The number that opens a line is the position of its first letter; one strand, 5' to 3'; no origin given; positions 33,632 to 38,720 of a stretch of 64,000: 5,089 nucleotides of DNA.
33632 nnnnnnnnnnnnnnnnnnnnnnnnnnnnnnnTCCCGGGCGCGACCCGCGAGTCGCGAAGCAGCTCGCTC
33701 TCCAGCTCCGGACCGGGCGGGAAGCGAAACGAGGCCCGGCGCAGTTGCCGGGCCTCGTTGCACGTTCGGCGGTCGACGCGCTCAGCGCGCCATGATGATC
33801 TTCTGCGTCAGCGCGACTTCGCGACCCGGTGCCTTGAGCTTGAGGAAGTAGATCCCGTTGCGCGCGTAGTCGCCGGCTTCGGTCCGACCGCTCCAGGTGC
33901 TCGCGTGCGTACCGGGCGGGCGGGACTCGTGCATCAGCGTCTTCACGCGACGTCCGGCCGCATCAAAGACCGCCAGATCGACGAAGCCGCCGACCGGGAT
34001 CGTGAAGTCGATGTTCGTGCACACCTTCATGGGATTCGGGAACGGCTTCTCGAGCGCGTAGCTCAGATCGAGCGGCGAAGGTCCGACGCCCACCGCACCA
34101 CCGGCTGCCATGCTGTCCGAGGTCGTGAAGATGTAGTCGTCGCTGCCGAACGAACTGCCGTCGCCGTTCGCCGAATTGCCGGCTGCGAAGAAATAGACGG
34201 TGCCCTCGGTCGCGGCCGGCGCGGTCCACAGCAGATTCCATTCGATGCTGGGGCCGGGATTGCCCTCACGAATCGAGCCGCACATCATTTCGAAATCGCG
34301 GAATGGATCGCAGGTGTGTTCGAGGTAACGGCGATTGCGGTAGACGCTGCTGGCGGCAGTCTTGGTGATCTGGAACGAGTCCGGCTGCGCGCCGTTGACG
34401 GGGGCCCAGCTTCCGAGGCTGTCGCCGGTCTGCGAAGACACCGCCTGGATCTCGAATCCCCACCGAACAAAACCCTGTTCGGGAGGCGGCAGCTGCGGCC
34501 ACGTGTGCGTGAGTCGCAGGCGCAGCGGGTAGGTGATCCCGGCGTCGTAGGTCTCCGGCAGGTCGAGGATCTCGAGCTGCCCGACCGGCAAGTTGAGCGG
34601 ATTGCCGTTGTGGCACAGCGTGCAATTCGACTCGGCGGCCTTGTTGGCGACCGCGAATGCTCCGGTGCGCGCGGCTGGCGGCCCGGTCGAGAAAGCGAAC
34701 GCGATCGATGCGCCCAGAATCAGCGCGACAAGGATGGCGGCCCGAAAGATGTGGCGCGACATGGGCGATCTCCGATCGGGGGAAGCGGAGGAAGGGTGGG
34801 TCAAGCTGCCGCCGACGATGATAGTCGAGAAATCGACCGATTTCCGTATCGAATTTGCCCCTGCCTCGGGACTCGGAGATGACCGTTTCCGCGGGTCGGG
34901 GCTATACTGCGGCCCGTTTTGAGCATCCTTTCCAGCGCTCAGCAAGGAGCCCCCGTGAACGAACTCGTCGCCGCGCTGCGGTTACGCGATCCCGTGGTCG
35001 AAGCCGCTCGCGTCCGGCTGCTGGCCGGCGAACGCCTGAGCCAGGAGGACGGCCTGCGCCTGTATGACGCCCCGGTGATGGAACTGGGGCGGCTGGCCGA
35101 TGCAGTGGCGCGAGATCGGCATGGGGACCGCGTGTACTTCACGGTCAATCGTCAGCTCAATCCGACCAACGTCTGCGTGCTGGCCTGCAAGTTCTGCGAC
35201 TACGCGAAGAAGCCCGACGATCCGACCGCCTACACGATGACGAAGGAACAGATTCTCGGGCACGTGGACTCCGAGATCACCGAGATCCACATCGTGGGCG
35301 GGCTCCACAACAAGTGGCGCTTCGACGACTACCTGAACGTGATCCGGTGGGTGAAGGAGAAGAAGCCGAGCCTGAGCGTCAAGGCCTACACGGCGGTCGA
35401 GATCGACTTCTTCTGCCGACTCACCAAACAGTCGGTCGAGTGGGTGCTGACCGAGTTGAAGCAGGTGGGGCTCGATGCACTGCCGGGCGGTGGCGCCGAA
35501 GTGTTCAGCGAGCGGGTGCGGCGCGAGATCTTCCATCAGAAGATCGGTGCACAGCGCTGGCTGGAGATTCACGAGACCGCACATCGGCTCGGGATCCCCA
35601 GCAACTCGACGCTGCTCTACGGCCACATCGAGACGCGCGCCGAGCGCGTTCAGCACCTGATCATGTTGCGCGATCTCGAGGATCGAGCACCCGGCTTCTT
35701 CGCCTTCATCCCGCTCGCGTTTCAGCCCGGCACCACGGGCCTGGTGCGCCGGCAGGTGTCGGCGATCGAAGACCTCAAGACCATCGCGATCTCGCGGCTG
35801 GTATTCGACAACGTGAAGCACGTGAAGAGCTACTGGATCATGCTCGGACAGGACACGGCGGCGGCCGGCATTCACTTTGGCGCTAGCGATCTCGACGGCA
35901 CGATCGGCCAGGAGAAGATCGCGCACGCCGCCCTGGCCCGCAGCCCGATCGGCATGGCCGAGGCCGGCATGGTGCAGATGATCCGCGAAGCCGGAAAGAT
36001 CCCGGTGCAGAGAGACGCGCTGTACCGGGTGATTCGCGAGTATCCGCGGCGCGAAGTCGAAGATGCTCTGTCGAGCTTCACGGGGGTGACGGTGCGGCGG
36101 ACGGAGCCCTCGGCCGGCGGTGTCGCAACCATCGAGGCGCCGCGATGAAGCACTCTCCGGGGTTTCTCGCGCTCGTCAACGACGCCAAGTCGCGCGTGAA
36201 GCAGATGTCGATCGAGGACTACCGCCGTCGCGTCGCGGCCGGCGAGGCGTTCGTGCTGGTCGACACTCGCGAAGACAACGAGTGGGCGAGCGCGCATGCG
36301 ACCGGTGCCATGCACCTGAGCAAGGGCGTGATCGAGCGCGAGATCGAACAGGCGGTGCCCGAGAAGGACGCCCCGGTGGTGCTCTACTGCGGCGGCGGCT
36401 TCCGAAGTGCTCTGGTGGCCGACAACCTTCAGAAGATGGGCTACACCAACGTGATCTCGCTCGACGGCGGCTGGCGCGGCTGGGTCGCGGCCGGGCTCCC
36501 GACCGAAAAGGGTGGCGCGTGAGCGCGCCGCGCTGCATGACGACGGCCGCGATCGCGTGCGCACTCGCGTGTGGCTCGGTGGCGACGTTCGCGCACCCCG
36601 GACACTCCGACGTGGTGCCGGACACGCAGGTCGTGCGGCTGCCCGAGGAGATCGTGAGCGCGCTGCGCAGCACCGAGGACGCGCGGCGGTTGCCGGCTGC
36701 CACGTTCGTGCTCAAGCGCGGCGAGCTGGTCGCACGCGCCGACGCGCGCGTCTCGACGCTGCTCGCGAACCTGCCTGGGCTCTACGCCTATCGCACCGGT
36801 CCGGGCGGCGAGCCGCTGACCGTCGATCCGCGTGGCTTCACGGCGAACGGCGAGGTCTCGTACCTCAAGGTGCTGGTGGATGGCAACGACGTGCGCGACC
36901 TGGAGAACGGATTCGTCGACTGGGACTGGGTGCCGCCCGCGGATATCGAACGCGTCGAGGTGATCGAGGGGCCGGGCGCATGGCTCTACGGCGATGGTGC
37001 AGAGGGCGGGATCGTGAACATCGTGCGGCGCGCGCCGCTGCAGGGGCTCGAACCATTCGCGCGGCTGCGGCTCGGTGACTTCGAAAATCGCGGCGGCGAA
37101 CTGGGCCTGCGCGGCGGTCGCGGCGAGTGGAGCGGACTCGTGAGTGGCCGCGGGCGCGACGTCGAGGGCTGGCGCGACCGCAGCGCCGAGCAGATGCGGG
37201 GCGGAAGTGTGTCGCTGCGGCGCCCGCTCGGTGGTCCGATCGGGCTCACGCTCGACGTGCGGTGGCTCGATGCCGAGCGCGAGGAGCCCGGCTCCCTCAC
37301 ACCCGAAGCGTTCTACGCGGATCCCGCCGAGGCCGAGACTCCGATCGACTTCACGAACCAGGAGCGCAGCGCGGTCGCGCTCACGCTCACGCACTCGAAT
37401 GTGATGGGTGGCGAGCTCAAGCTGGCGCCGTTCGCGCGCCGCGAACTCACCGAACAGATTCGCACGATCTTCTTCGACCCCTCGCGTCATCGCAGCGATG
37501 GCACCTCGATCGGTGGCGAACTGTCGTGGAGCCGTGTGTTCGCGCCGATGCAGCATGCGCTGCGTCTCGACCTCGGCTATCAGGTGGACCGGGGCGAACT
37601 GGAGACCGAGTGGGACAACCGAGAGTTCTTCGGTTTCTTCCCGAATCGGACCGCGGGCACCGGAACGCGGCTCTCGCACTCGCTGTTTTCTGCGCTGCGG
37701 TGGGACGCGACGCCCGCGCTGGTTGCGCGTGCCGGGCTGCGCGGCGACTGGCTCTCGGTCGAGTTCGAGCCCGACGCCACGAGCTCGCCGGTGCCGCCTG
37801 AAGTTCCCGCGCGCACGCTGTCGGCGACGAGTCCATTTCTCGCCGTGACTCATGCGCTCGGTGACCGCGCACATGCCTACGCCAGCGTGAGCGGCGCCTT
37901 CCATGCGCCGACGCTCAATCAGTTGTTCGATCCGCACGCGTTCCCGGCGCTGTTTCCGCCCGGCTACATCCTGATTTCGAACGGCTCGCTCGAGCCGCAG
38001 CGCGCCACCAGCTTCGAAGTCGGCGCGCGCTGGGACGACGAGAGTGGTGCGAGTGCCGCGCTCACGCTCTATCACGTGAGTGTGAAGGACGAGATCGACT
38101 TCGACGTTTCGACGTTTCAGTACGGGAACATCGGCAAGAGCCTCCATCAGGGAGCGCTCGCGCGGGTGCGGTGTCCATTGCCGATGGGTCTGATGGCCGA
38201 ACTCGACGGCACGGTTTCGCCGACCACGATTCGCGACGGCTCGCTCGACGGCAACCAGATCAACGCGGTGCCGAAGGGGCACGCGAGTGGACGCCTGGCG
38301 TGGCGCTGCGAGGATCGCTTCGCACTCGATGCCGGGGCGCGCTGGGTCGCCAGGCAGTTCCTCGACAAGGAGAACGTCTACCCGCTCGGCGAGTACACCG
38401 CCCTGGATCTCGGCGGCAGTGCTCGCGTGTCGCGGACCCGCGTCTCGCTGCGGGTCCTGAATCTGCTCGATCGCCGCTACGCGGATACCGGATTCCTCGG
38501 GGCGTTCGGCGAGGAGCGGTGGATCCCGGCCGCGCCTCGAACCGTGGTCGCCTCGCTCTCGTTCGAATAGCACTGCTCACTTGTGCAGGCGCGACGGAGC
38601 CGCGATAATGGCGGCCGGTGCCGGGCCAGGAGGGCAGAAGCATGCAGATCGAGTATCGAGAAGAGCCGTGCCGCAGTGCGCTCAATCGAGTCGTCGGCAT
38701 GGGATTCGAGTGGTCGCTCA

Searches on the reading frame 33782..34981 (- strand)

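Call 20: search_protein_families(library=pfam, proteins=[window:33782-34981:-], max_evalue=0.001)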
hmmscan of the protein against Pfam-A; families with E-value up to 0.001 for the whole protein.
window:33782-34981:- (399 aa): 1 family
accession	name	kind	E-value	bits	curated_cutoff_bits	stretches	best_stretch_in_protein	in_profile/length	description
PF13860.13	FlgD_ig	-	1.3e-07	31.9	27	1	334-384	25-75/79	FlgD Ig-like domain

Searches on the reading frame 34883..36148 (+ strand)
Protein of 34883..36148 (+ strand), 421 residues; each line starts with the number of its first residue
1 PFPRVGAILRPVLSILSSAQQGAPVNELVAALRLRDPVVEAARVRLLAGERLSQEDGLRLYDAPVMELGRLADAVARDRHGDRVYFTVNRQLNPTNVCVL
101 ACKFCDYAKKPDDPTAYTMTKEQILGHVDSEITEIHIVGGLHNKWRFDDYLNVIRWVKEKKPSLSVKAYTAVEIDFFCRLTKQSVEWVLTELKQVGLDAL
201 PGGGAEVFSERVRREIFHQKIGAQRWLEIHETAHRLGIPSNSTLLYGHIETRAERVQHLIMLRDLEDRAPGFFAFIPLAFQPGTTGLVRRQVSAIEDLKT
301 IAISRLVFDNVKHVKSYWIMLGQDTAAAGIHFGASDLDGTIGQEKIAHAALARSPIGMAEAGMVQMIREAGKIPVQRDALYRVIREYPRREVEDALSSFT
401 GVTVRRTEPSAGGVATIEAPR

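Call 54: search_protein_families(library=pfam, proteins=[window:34883-36148:+], max_evalue=0.001)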
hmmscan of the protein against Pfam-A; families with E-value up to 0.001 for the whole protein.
window:34883-36148:+ (421 aa): 2 families
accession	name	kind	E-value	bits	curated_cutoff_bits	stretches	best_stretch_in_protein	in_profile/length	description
PF19288.4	CofH_C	-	2.9e-18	66.3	27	1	270-387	2-121/125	CofH/MqnC C-terminal region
PF04055.27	Radical_SAM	-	7.8e-13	49.4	29.5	1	93-259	2-163/166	Radical SAM superfamily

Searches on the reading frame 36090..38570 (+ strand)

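Call 54: search_protein_families(library=pfam, proteins=[window:36090-38570:+], max_evalue=0.001)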
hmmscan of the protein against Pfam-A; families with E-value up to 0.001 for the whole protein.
window:36090-38570:+ (826 aa): 2 families
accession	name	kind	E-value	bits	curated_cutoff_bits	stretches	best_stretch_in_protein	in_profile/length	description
PF00593.30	TonB_dep_Rec_b-barrel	-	2.2e-33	117.2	27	1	405-792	40-436/436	TonB dependent receptor-like, beta-barrel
PF07715.20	Plug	-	6e-18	65.8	23.9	1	198-308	2-107/107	TonB-dependent Receptor Plug Domain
